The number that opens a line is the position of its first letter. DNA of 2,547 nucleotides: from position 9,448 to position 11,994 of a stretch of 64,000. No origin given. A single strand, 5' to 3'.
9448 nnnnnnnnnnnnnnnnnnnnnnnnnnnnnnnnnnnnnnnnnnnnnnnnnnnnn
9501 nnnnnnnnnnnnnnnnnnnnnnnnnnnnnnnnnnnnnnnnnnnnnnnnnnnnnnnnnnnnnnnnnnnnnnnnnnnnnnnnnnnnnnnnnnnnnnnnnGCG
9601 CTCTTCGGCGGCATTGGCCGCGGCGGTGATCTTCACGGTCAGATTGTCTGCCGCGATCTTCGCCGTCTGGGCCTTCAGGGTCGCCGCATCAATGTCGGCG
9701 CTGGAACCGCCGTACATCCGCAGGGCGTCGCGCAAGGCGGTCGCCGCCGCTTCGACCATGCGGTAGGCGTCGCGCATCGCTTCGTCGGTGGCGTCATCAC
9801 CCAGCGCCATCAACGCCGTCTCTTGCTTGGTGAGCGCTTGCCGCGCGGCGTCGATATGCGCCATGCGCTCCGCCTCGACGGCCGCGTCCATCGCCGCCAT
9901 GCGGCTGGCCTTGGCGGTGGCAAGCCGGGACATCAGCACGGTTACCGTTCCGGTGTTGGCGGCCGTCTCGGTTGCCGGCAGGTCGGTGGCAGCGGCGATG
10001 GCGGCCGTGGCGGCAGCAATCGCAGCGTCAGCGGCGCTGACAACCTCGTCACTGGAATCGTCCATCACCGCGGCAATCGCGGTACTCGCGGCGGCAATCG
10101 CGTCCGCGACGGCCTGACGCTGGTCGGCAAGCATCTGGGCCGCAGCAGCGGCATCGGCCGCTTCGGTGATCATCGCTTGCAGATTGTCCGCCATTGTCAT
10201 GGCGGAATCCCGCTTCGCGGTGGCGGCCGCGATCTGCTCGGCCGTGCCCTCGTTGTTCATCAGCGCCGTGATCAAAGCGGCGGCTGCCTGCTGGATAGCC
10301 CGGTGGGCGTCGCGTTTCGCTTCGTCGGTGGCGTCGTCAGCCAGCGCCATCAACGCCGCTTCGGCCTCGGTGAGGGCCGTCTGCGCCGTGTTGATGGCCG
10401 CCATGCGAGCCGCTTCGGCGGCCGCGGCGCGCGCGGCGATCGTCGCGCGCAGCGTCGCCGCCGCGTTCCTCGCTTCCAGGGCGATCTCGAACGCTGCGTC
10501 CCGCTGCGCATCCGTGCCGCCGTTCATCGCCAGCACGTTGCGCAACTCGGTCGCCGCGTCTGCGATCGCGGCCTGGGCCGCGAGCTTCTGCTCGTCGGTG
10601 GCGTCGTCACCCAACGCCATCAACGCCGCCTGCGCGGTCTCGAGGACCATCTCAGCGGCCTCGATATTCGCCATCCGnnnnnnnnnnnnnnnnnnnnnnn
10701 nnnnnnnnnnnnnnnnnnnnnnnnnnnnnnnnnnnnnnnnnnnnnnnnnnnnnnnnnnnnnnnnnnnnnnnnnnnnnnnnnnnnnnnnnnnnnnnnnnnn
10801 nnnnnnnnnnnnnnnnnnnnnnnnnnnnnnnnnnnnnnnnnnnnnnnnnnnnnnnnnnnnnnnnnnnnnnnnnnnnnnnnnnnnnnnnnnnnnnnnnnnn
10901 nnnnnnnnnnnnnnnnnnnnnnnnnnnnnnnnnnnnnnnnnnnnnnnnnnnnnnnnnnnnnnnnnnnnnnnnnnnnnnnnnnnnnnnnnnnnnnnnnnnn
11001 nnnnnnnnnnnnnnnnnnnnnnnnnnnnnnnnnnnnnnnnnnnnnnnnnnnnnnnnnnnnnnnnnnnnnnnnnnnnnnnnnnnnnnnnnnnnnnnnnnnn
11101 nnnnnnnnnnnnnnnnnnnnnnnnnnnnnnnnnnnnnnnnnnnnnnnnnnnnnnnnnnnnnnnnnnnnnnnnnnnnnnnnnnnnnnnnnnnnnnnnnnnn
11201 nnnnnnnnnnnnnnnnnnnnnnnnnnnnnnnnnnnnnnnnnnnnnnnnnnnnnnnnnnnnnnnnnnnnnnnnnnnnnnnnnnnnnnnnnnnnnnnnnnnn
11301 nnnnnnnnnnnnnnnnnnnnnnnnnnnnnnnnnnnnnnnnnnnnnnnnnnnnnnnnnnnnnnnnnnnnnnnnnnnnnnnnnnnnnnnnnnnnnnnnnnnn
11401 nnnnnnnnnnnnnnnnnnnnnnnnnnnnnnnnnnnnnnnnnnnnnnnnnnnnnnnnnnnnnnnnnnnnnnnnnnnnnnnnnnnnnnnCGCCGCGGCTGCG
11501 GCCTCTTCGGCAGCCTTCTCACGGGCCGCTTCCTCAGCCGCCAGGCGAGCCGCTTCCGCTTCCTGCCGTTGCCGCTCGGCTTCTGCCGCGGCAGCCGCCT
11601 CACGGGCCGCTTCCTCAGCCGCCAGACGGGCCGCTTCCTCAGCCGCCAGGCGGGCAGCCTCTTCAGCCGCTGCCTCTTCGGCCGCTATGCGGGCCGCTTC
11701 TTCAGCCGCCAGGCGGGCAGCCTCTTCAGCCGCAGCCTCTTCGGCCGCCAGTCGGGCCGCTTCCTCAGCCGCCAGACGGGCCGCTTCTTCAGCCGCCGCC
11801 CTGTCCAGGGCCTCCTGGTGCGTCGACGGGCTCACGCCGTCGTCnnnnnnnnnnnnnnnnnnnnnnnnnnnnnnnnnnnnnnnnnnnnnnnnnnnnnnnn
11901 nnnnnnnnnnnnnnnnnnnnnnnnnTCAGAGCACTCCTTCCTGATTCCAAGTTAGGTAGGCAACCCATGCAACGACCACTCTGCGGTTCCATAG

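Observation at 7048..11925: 1625-aa lipoprotein joining a ~1100-aa alanine-rich helical super-repeat stalk to a TbpB-like barrel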

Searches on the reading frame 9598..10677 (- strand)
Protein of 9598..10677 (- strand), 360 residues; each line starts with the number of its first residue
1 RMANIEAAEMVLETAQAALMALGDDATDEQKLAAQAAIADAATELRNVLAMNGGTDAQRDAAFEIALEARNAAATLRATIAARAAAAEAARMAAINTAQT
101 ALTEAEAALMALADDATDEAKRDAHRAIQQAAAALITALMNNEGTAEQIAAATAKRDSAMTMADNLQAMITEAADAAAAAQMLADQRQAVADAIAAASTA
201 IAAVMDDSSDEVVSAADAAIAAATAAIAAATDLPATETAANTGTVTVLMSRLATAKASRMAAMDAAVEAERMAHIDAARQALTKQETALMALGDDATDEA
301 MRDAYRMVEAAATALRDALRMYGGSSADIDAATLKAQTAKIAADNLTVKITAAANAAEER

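Call 53: predict_structure(alignment_id=A4)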
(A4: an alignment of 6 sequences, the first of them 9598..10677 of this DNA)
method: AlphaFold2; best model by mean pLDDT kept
length: 360 residues; sequences in the alignment: 6
mean_pLDDT: 95.2   pTM: 0.54
mean pLDDT of the five models: 95.2, 94.4, 94.2, 93.4, 93.1
residues with pLDDT >= 90: 343; 70-90: 17; 50-70: 0; < 50: 0
segments of 3 or more residues with pLDDT < 50: none
pLDDT, mean of each block of 10 residues (from residue 1): 94 95 91 95 96 95 96 94 94 96 97 95 97 98 96 98 96 95 97 98 92 96 97 96 97 92 90 93 96 93 97 96 93 97 96 92
secondary structure, 60 per line:
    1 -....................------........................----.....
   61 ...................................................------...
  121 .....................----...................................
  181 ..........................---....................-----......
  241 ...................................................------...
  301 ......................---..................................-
elements in order: H2-21 H28-51 H56-111 H118-141 H146-206 H210-229 H235-291 H298-322 H326-359

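Call 58: fold_search(model_id=the predicted structure, library=pdb)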
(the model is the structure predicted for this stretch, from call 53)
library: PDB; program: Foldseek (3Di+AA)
matches with E <= 10: 448; with E <= 0.001: 0
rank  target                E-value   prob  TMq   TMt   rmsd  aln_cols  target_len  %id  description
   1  7t7t_A                9.2e-03  0.75  0.15  0.12  45.3       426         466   10  Structure of TSK/BRU1 bound to histone H3.1 (released 2022-03-30)
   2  7t7t_B                2.3e-02  0.54  0.14  0.12  45.9       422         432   11  Structure of TSK/BRU1 bound to histone H3.1 (released 2022-03-30)
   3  5k7v_A                3.6e-02  0.57  0.13  0.16  56.0       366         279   14  Computational Design of Self-Assembling Cyclic Protein Homooligomers (released 2017-04-12)
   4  6vfk_B                3.9e-02  0.63  0.15  0.18  56.4       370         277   16  De novo designed tetrahedral nanoparticle T33_dn10 displaying 4 copies of BG505-SOSIP trimer on the surface (released 2020-07-22)
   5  8g9k_B                7.7e-02  0.90  0.16  0.26  40.2       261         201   14  Geometrically programmable nanomaterial construction using regularized protein building blocks (released 2024-03-13)
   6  9dze_f                1.1e-01  0.75  0.15  0.20  51.1       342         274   19  Computationally Designed Bifaceted Protein Nanomaterial pD5-14 (released 2024-10-30)
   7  8fbj                  1.2e-01  0.51  0.16  0.18  50.7       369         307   15  Improving the secretion of designed protein assemblies through negative design of cryptic transmembrane domains (released 2023-03-22)
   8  6c6k_B                1.2e-01  0.25  0.14  0.11  46.9       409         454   10  Structural basis for preferential recognition of cap 0 RNA by a human IFIT1-IFIT3 protein complex (released 2018-04-04)
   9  1w3b_B                1.3e-01  0.16  0.09  0.09  46.3       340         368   15  The superhelical TPR domain of O-linked GlcNAc transferase reveals structural similarities to importin alpha. (released 2004-09-09)
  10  5j1h_A                1.3e-01  0.99  0.24  0.43  16.7       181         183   14  Structure of the spectrin repeats 5 and 6 of the plakin domain of plectin (released 2016-07-20)
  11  5tqb_B                1.3e-01  0.25  0.13  0.14  50.9       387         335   12  Crystal structure of assembly chaperone of ribosomal protein L4 (Acl4) in complex with ribosomal protein L4 (RpL4) (released 2017-02-15)
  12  8j07_d3               1.5e-01  0.33  0.14  0.12  44.1       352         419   12  96nm repeat of human respiratory doublet microtubule and associated axonemal complexes (released 2023-07-26)
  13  8v3b_a                1.6e-01  0.66  0.19  0.17  47.5       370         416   16  Computational Designed Nanocage O43_129_+4 (released 2024-03-13)
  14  6xns_D                1.6e-01  0.60  0.21  0.22  45.9       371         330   15  C3_crown-05 (released 2020-12-23)
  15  6xns_F                1.8e-01  0.63  0.22  0.24  44.7       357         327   13  C3_crown-05 (released 2020-12-23)
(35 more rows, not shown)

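Call 67: search_protein_representatives(alignment_id=A4)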
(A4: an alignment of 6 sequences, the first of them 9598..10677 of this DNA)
Query: 6 sequences, 360 profile positions. Proteins with E-value up to 0.001 (for the whole library): 351; up to 1e-10: 197; up to 1e-30: 26. The best 150 are listed.
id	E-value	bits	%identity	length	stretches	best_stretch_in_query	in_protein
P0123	0.0e+00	1604.3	-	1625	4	1-305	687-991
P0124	9.4e-194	659.9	-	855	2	1-284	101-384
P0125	1.6e-182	623.0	-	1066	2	1-283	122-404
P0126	2.4e-142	490.7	-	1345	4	1-264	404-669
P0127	3.0e-121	421.4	-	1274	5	1-270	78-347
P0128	1.3e-107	376.5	-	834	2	1-296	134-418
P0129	2.3e-105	369.1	-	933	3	1-295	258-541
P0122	2.8e-95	335.9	-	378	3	1-170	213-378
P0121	3.7e-94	332.2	-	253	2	1-217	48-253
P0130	2.5e-91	322.9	-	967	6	164-269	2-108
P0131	3.1e-84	299.6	-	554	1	1-287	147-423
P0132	3.1e-81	289.7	-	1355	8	175-273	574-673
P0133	3.8e-75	269.7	-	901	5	179-274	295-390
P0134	2.9e-70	253.6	-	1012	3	3-174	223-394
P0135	1.1e-69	251.7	-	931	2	1-339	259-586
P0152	1.5e-27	113.1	-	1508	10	188-257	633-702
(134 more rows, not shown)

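Call 72: list_cluster_members(proteins=[P0123, P0125, P0126, P0152, P0127])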
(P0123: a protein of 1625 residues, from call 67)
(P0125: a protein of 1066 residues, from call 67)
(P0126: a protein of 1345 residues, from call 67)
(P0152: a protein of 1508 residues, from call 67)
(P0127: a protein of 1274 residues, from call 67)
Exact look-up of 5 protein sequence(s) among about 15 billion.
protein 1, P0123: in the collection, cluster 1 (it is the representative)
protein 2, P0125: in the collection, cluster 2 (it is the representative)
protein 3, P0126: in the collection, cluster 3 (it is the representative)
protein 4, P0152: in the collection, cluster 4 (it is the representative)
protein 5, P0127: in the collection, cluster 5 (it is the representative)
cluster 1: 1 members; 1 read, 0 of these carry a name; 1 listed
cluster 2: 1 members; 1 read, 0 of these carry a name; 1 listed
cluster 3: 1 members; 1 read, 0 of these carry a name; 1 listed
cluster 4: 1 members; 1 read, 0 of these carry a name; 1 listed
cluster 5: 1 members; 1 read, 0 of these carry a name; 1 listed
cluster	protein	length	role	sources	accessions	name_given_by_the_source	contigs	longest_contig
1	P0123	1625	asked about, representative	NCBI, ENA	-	-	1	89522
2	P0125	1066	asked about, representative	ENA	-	-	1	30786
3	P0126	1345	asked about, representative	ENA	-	-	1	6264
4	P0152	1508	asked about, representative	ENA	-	-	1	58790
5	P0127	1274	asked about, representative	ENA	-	-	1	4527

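Call 73: find_encoding_contigs(protein=P0125, flank=8000, max_places=2)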
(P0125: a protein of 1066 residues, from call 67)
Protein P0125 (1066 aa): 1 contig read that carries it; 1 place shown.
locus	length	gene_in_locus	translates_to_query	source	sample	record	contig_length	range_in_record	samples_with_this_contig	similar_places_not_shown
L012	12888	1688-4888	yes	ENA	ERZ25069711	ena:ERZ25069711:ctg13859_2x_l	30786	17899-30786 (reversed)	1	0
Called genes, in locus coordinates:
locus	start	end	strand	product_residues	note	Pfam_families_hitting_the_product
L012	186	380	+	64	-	PF15919:HicB_lk_antitox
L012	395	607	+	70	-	PF07927:HicA_toxin (weak)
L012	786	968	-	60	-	-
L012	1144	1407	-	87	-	-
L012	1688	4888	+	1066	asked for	-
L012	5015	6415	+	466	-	PF13432:TPR_16 (faint), PF14559:TPR_19 (faint), PF04575:SlipAM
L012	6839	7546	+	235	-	-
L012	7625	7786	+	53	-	-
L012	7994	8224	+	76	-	-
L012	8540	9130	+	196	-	PF18602:Rap1a (weak)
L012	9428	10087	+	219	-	-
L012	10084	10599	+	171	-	-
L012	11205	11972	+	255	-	PF00091:Tubulin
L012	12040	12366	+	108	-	PF12327:FtsZ_C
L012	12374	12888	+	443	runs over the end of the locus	-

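Call 74: find_encoding_contigs(protein=P0152, flank=8000, max_places=2)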
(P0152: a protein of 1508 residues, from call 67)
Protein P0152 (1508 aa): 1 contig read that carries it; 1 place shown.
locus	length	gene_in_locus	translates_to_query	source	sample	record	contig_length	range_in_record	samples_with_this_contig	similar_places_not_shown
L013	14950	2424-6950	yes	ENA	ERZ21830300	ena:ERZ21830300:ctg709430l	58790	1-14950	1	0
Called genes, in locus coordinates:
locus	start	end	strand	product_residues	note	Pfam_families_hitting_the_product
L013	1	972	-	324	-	?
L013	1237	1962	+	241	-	PF04972:BON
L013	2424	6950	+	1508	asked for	-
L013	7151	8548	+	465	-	PF24575:TPR_Slam (faint), PF04575:SlipAM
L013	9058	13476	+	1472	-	-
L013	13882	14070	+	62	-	-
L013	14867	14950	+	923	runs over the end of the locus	PF01298:TbpB_B_D (faint)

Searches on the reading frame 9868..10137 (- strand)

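Call 60: search_protein_families(library=pfam, proteins=[window:9868-10137:-], max_evalue=1)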
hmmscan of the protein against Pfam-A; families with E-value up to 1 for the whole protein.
window:9868-10137:- (90 aa): 1 family
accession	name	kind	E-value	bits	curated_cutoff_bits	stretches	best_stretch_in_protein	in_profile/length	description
PF19053.6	EccD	-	0.13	11.6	30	1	13-83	94-164/339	EccD-like transmembrane domain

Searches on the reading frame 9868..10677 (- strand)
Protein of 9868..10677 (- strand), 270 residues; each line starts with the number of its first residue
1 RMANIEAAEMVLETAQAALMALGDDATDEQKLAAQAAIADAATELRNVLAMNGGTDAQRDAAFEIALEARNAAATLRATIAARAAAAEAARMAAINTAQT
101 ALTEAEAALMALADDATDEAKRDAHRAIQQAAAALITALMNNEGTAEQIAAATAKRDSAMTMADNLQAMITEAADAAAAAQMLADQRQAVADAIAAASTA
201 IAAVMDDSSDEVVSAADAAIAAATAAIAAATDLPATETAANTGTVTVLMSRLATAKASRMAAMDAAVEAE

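Call 21: find_homologous_proteins(query=window:9868-10677:-, max_evalue=0.001)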
Query window:9868-10677:- (270 aa): 2 proteins with E <= 0.001 among 8000 candidates.
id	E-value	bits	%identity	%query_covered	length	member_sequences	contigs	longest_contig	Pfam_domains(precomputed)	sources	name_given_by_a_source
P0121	3.6e-50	189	58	79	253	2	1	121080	-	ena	-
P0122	5.6e-45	172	57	56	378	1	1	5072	-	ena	-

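Call 26: find_encoding_contigs(protein=P0121, flank=10000, max_places=3)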
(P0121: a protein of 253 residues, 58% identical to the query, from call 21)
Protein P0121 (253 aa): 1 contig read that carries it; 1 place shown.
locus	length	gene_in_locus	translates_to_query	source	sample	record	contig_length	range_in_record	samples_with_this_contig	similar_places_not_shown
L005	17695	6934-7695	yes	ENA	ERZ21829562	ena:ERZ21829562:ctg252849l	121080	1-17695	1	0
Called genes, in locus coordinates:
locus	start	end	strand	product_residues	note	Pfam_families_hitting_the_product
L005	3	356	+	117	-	?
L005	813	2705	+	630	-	PF03050:DDE_Tnp_IS66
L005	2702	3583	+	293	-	PF14236:DruA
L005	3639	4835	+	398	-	PF13356:Arm-DNA-bind_3, PF22022:Phage_int_M (faint), PF00589:Phage_integrase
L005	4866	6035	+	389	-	PF13356:Arm-DNA-bind_3 (weak), PF14659:Phage_int_SAM_3 (weak), PF00589:Phage_integrase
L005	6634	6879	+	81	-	-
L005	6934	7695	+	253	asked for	-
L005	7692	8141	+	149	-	-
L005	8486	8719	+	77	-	-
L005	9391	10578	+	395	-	PF04575:SlipAM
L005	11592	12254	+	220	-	PF01548:DEDD_Tnp_IS110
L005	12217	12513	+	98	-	PF01527:HTH_Tnp_1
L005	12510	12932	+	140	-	PF13276:HTH_21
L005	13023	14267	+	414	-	PF00872:Transposase_mut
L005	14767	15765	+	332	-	PF01548:DEDD_Tnp_IS110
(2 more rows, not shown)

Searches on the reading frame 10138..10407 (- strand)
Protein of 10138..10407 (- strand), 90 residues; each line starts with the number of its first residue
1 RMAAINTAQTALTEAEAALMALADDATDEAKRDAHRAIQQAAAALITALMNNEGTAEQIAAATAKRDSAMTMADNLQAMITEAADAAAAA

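Call 60: search_protein_families(library=pfam, proteins=[window:10138-10407:-], max_evalue=1)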
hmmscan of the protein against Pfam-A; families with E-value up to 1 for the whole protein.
window:10138-10407:- (90 aa): 2 families
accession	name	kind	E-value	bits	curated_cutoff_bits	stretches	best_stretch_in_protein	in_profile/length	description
PF03887.19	YfbU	-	0.11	12.9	25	1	42-82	105-145/166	YfbU domain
PF06391.18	MAT1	-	0.53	10.6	25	1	12-70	98-156/201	CDK-activating kinase assembly factor MAT1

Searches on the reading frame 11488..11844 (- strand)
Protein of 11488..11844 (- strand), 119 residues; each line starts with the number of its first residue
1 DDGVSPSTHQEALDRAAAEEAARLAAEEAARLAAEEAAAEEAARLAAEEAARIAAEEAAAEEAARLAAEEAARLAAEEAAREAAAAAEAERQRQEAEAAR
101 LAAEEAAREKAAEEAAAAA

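Call 60: search_protein_families(library=pfam, proteins=[window:11488-11844:-], max_evalue=1)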
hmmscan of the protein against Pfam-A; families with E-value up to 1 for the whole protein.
window:11488-11844:- (119 aa): 1 family
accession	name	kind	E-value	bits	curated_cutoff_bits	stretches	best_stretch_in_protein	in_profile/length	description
PF05672.16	MAP7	-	0.98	9.7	28.5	0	10-109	37-133/153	MAP7 (E-MAP-115) family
